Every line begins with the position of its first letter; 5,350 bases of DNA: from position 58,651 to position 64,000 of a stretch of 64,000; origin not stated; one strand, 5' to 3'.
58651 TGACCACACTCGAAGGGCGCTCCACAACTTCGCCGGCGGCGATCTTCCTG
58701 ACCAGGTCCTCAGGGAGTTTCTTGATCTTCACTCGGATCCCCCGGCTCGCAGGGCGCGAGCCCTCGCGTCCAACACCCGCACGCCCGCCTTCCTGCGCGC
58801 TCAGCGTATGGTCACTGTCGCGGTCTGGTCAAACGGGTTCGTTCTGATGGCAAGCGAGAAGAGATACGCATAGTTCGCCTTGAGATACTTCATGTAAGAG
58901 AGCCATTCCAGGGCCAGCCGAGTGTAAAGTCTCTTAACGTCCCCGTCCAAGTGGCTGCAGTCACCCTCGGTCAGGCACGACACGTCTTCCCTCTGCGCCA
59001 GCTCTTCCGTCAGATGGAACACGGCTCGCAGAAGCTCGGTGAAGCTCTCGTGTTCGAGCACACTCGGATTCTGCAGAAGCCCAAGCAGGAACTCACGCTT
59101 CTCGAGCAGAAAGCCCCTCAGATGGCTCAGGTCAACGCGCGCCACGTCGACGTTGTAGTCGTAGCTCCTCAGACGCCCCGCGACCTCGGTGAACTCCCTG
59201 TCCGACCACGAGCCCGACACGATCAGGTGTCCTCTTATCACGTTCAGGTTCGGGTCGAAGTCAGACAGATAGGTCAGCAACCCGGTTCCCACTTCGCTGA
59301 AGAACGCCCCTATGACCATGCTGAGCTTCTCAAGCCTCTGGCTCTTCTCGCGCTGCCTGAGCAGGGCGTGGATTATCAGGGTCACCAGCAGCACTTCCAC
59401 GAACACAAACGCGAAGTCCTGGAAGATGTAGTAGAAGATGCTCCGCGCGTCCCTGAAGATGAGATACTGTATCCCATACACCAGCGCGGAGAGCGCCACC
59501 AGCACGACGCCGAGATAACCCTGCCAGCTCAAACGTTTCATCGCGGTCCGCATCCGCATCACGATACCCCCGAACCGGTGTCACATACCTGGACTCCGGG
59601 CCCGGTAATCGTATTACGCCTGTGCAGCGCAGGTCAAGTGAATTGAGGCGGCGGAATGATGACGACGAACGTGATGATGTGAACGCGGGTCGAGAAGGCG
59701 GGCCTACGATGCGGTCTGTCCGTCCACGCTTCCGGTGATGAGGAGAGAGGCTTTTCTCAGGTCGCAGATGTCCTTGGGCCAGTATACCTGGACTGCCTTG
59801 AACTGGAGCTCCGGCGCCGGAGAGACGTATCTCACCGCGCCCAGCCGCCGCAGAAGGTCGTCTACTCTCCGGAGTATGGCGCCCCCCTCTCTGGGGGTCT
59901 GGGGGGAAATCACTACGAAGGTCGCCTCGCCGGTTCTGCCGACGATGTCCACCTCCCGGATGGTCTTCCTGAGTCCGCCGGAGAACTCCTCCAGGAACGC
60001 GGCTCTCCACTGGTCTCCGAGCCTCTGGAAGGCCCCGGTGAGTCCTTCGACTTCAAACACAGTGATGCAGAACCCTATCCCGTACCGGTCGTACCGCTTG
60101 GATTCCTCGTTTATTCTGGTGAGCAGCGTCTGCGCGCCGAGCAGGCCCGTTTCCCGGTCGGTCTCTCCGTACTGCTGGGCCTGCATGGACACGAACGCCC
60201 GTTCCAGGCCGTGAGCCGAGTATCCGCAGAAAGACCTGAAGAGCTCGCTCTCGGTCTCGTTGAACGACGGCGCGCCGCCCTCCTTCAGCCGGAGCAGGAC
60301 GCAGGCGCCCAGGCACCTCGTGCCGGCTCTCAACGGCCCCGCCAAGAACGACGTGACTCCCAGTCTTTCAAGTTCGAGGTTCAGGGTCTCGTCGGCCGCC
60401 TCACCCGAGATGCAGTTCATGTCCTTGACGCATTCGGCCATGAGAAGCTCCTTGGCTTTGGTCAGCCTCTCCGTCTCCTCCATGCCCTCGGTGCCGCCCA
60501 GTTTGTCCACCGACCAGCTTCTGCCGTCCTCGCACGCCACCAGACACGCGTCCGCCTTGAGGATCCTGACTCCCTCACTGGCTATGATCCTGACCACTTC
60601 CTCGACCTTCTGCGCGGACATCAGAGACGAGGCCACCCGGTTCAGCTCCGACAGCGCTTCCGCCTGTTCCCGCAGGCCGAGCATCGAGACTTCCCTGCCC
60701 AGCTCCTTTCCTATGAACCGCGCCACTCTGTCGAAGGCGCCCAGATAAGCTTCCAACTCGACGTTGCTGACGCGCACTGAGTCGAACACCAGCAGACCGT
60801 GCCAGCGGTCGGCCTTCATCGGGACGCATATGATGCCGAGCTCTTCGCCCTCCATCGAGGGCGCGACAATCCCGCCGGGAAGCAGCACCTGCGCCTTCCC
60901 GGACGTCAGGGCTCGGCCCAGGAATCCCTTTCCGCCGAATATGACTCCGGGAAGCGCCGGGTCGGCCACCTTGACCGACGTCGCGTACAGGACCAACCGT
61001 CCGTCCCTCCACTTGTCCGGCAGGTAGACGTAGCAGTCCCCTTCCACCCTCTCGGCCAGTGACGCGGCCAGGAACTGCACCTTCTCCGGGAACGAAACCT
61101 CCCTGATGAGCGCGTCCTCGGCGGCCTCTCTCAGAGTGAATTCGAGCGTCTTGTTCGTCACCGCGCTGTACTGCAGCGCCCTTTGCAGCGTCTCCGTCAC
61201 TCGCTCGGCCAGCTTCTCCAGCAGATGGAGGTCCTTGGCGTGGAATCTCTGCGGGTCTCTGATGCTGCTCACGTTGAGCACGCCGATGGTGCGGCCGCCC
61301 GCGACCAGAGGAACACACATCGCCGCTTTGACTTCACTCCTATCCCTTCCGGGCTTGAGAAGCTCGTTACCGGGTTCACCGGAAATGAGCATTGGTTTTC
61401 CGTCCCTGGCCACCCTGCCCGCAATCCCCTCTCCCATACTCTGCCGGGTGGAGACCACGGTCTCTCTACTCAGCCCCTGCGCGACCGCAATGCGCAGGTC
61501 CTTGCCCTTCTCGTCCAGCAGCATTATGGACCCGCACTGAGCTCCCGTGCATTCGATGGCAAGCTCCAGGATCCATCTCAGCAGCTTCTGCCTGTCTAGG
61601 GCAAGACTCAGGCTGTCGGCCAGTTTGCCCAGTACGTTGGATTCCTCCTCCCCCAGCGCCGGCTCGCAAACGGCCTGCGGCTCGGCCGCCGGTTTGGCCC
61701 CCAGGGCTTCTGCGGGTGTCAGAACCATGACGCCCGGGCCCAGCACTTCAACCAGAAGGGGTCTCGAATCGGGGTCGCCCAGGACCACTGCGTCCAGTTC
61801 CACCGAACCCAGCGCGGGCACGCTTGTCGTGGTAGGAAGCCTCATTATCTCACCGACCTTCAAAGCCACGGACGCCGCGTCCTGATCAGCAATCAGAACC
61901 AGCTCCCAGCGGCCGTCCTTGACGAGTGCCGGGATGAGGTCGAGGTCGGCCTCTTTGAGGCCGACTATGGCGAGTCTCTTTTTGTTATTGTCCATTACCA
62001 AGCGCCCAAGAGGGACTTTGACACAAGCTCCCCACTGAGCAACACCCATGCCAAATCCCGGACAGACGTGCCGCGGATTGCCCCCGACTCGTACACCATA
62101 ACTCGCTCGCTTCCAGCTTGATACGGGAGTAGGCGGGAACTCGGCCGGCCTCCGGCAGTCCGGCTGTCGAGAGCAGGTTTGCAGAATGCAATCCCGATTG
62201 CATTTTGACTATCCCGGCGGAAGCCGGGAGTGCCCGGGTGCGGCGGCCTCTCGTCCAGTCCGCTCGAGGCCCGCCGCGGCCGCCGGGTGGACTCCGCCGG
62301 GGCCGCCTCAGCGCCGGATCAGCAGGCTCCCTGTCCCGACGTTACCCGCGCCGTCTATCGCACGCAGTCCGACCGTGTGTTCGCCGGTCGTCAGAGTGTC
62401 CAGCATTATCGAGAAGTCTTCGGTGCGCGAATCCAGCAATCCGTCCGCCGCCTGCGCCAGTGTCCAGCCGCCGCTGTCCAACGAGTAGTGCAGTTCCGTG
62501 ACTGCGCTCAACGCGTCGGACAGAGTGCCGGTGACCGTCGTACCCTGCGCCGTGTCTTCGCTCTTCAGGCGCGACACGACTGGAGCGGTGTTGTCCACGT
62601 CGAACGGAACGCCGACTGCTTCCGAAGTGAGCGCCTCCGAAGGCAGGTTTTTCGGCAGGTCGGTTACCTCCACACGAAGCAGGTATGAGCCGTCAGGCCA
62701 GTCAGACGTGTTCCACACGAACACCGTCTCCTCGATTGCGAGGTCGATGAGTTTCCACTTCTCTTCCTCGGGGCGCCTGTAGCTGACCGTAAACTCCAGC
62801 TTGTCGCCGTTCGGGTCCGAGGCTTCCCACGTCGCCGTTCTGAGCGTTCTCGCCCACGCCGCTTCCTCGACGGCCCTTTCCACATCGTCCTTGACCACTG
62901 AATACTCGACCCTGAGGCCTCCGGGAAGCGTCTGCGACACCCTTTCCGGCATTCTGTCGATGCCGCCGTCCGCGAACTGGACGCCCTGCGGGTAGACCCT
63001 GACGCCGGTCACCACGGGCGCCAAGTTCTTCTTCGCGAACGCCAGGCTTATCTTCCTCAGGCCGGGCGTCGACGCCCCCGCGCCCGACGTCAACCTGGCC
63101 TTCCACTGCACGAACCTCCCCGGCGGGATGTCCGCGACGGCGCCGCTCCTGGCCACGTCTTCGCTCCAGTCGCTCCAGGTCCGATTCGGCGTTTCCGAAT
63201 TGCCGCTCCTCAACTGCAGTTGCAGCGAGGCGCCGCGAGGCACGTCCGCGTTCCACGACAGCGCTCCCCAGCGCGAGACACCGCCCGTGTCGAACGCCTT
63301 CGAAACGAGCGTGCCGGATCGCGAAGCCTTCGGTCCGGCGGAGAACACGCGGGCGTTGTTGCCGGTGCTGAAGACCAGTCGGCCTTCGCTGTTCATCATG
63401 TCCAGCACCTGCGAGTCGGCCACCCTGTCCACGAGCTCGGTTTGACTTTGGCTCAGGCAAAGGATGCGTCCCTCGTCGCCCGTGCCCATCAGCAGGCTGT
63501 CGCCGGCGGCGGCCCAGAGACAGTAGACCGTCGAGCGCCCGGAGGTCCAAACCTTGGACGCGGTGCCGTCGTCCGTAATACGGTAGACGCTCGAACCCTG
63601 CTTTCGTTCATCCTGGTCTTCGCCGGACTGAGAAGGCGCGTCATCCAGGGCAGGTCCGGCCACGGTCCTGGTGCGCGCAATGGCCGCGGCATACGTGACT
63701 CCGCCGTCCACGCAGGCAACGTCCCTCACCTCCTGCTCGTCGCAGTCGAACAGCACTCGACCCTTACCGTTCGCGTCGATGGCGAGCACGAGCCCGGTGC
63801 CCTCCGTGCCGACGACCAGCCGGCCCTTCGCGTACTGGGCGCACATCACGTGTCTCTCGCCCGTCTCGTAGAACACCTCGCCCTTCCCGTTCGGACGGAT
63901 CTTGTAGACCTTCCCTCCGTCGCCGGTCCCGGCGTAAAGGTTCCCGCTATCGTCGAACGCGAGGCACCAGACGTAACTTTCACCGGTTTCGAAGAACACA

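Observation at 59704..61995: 3xGAF protein with a catalytically dead GGDEF domain that keeps the RxxD I-site: candidate c-di-GMP receptor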

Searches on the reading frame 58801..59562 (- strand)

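Call 4: search_protein_families(library=ncbifam, proteins=[window:58801-59562:-], max_evalue=1)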
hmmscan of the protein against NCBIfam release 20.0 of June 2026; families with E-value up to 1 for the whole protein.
window:58801-59562:- (253 aa): 1 family
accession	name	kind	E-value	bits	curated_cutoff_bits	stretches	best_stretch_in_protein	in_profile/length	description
NF005598.0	PRK07331.1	equivalog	0.14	11.5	401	0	14-51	145-183/323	cobalt transporter CbiM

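Call 5: search_protein_families(library=pfam, proteins=[window:58801-59562:-], max_evalue=1)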
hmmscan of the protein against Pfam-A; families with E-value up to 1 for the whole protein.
window:58801-59562:- (253 aa): 1 family
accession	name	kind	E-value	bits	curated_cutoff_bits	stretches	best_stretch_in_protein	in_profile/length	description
PF02674.22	Colicin_V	-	0.14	12.5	29.3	1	31-96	45-110/144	Colicin V production protein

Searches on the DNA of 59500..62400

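Call 65: search_rna_families(source=window, start=59500, end=62400, threshold=evalue, max_evalue=1)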
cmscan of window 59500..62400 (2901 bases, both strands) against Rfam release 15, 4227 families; matches with E-value up to 1: 1.
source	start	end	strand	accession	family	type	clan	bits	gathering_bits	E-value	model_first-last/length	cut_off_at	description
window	59886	60016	+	RF02498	Atu_C3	Gene; sRNA;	-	20.8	100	0.17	1-156/156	no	Rhizobiales sRNA Atu_C3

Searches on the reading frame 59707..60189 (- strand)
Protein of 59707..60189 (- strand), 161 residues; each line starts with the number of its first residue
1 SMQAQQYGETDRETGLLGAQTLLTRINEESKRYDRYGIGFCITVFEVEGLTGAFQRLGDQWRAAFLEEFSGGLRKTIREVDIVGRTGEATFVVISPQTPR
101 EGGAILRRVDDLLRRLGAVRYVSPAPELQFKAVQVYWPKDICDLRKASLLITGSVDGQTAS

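Call 21: search_protein_families(library=pfam, proteins=[window:59707-60189:-], max_evalue=10)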
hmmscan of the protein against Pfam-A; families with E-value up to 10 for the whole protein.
seq(161 aa): 2 families
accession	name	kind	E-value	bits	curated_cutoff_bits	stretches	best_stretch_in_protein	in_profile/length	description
PF00990.26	GGDEF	-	5.9e-07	29.8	23.8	1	10-117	3-111/161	Diguanylate cyclase, GGDEF domain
PF05979.17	DUF896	-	0.013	15.8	24.2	1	48-88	16-56/64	Bacterial protein of unknown function (DUF896)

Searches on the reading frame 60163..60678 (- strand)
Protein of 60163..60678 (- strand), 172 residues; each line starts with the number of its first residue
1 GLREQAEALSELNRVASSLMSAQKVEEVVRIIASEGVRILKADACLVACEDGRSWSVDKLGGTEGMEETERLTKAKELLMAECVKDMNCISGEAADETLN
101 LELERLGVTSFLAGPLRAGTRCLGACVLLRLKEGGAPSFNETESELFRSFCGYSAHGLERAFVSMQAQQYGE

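Call 21: search_protein_families(library=pfam, proteins=[window:60163-60678:-], max_evalue=10)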
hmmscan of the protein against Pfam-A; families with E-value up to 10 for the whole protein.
seq(172 aa): 4 families
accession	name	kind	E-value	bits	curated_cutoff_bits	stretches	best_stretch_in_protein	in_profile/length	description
PF13492.12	GAF_3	-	1.5e-06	29.1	27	1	25-160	2-129/129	GAF domain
PF01590.32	GAF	-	2.9e-06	28.3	22.4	1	26-151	3-126/133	GAF domain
PF13185.12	GAF_2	-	5.4e-05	23.9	28.6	1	24-156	3-133/136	GAF domain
PF11831.13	Myb_Cef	-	0.32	11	27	1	12-84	146-216/230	pre-mRNA splicing factor component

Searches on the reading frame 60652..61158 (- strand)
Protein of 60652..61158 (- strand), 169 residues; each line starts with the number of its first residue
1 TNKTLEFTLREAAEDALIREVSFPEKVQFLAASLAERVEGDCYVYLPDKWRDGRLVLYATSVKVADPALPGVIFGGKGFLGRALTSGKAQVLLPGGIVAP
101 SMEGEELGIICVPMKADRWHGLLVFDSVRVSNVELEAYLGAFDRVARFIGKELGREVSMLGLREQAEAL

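Call 21: search_protein_families(library=pfam, proteins=[window:60652-61158:-], max_evalue=10)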
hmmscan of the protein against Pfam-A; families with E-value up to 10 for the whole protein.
seq(169 aa): 1 family
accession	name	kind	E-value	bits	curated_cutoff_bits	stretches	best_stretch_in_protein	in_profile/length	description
PF11250.13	FAF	-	0.072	13.7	25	1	44-63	16-35/54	Fantastic Four meristem regulator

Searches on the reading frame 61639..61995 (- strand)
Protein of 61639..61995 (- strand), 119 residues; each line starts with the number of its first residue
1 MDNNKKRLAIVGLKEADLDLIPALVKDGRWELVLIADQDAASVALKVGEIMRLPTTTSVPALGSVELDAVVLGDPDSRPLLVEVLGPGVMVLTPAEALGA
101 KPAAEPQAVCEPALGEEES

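Call 21: search_protein_families(library=pfam, proteins=[window:61639-61995:-], max_evalue=10)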
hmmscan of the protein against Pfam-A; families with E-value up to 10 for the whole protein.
seq(119 aa): 0 families

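Call 28: search_solved_structures(query=A2, max_evalue=10, show_alignments=2)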
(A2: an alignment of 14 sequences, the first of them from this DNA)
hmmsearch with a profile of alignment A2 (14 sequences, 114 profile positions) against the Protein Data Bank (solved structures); distinct sequences matched with E-value up to 10: 4.
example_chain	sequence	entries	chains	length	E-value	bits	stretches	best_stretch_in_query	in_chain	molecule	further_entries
9n6t_A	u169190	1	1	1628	0.068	16.4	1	32-99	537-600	CRISPR-associated endonuclease Cas9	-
9ehf_A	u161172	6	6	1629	0.068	16.4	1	32-99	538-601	CRISPR-associated endonuclease Cas9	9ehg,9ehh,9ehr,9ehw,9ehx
5b2o_A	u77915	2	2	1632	0.069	16.3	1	32-99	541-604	CRISPR-associated endonuclease Cas9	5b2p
5b2q_A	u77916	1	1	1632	0.071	16.3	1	32-99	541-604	CRISPR-associated endonuclease Cas9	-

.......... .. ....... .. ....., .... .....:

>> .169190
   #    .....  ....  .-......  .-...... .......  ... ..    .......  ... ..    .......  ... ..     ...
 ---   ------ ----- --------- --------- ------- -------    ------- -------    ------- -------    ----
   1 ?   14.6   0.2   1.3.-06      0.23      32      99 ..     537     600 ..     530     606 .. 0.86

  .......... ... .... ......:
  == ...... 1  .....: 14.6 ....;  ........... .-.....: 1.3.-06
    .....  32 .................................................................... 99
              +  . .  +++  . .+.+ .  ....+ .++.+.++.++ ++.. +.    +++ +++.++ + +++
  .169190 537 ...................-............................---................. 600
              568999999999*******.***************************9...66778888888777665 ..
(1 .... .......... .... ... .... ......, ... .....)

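Call 37: predict_structure(alignment_id=A3)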
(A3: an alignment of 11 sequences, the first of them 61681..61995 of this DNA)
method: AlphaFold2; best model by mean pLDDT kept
length: 105 residues; sequences in the alignment: 11
mean_pLDDT: 81.9   pTM: 0.70
mean pLDDT of the five models: 81.9, 81.9, 79.8, 78.9, 54.8
residues with pLDDT >= 90: 10; 70-90: 86; 50-70: 2; < 50: 7
segments of 3 or more residues with pLDDT < 50: 101-105
pLDDT, mean of each block of 10 residues (from residue 1): 75 86 87 88 87 86 84 83 81 81 42
secondary structure, 60 per line:
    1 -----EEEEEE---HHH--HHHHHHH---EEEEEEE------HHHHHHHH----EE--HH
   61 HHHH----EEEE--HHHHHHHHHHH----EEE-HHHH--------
elements in order: E6-11 H20-26 E30-36 H43-50 H59-64 E69-72 H75-85 E90-92 H94-97

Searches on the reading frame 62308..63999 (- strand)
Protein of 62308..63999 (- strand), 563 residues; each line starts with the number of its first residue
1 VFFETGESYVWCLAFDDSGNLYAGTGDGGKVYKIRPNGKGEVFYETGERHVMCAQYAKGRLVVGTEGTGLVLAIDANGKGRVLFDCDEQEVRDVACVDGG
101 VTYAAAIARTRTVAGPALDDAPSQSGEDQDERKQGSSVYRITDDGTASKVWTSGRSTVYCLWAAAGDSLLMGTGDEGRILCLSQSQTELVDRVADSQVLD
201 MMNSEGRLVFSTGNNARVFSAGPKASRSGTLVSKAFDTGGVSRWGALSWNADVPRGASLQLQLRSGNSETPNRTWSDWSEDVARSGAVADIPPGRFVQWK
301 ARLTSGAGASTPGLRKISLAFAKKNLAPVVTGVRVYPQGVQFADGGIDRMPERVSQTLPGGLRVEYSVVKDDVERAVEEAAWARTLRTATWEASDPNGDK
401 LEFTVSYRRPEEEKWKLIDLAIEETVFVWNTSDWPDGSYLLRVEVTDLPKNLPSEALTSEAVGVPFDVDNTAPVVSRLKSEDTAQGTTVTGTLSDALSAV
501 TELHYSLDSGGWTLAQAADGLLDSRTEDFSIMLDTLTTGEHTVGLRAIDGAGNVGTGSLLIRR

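Call 29: search_protein_families(library=pfam, proteins=[window:62308-63999:-], max_evalue=1)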
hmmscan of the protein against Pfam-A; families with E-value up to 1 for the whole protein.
window:62308-63999:- (563 aa): 7 families
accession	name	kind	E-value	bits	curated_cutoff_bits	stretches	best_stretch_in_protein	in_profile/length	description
PF19077.6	Big_13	-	0.0015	19.5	27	0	529-558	64-94/102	Bacterial Ig-like domain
PF08450.18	SGL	-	0.0034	17.5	26.3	1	6-101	2-93/246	SMP-30/Gluconolactonase/LRE-like region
PF07494.17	Reg_prop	-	0.012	16.2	20.4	1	8-26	5-23/24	Two component regulator propeller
PF23409.1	Beta-prop_EML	-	0.012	15.5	88.2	1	7-79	156-230/267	Echinoderm microtubule-associated protein first beta-propeller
PF00400.38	WD40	-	0.061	14.4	27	0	8-28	12-33/39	WD domain, G-beta repeat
PF13750.12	Big_3_3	-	0.09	12.9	27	1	426-491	4-64/157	Bacterial Ig-like domain (group 3)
PF17957.7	Big_7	-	0.18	12.9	24.1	0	485-543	18-68/70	Bacterial Ig domain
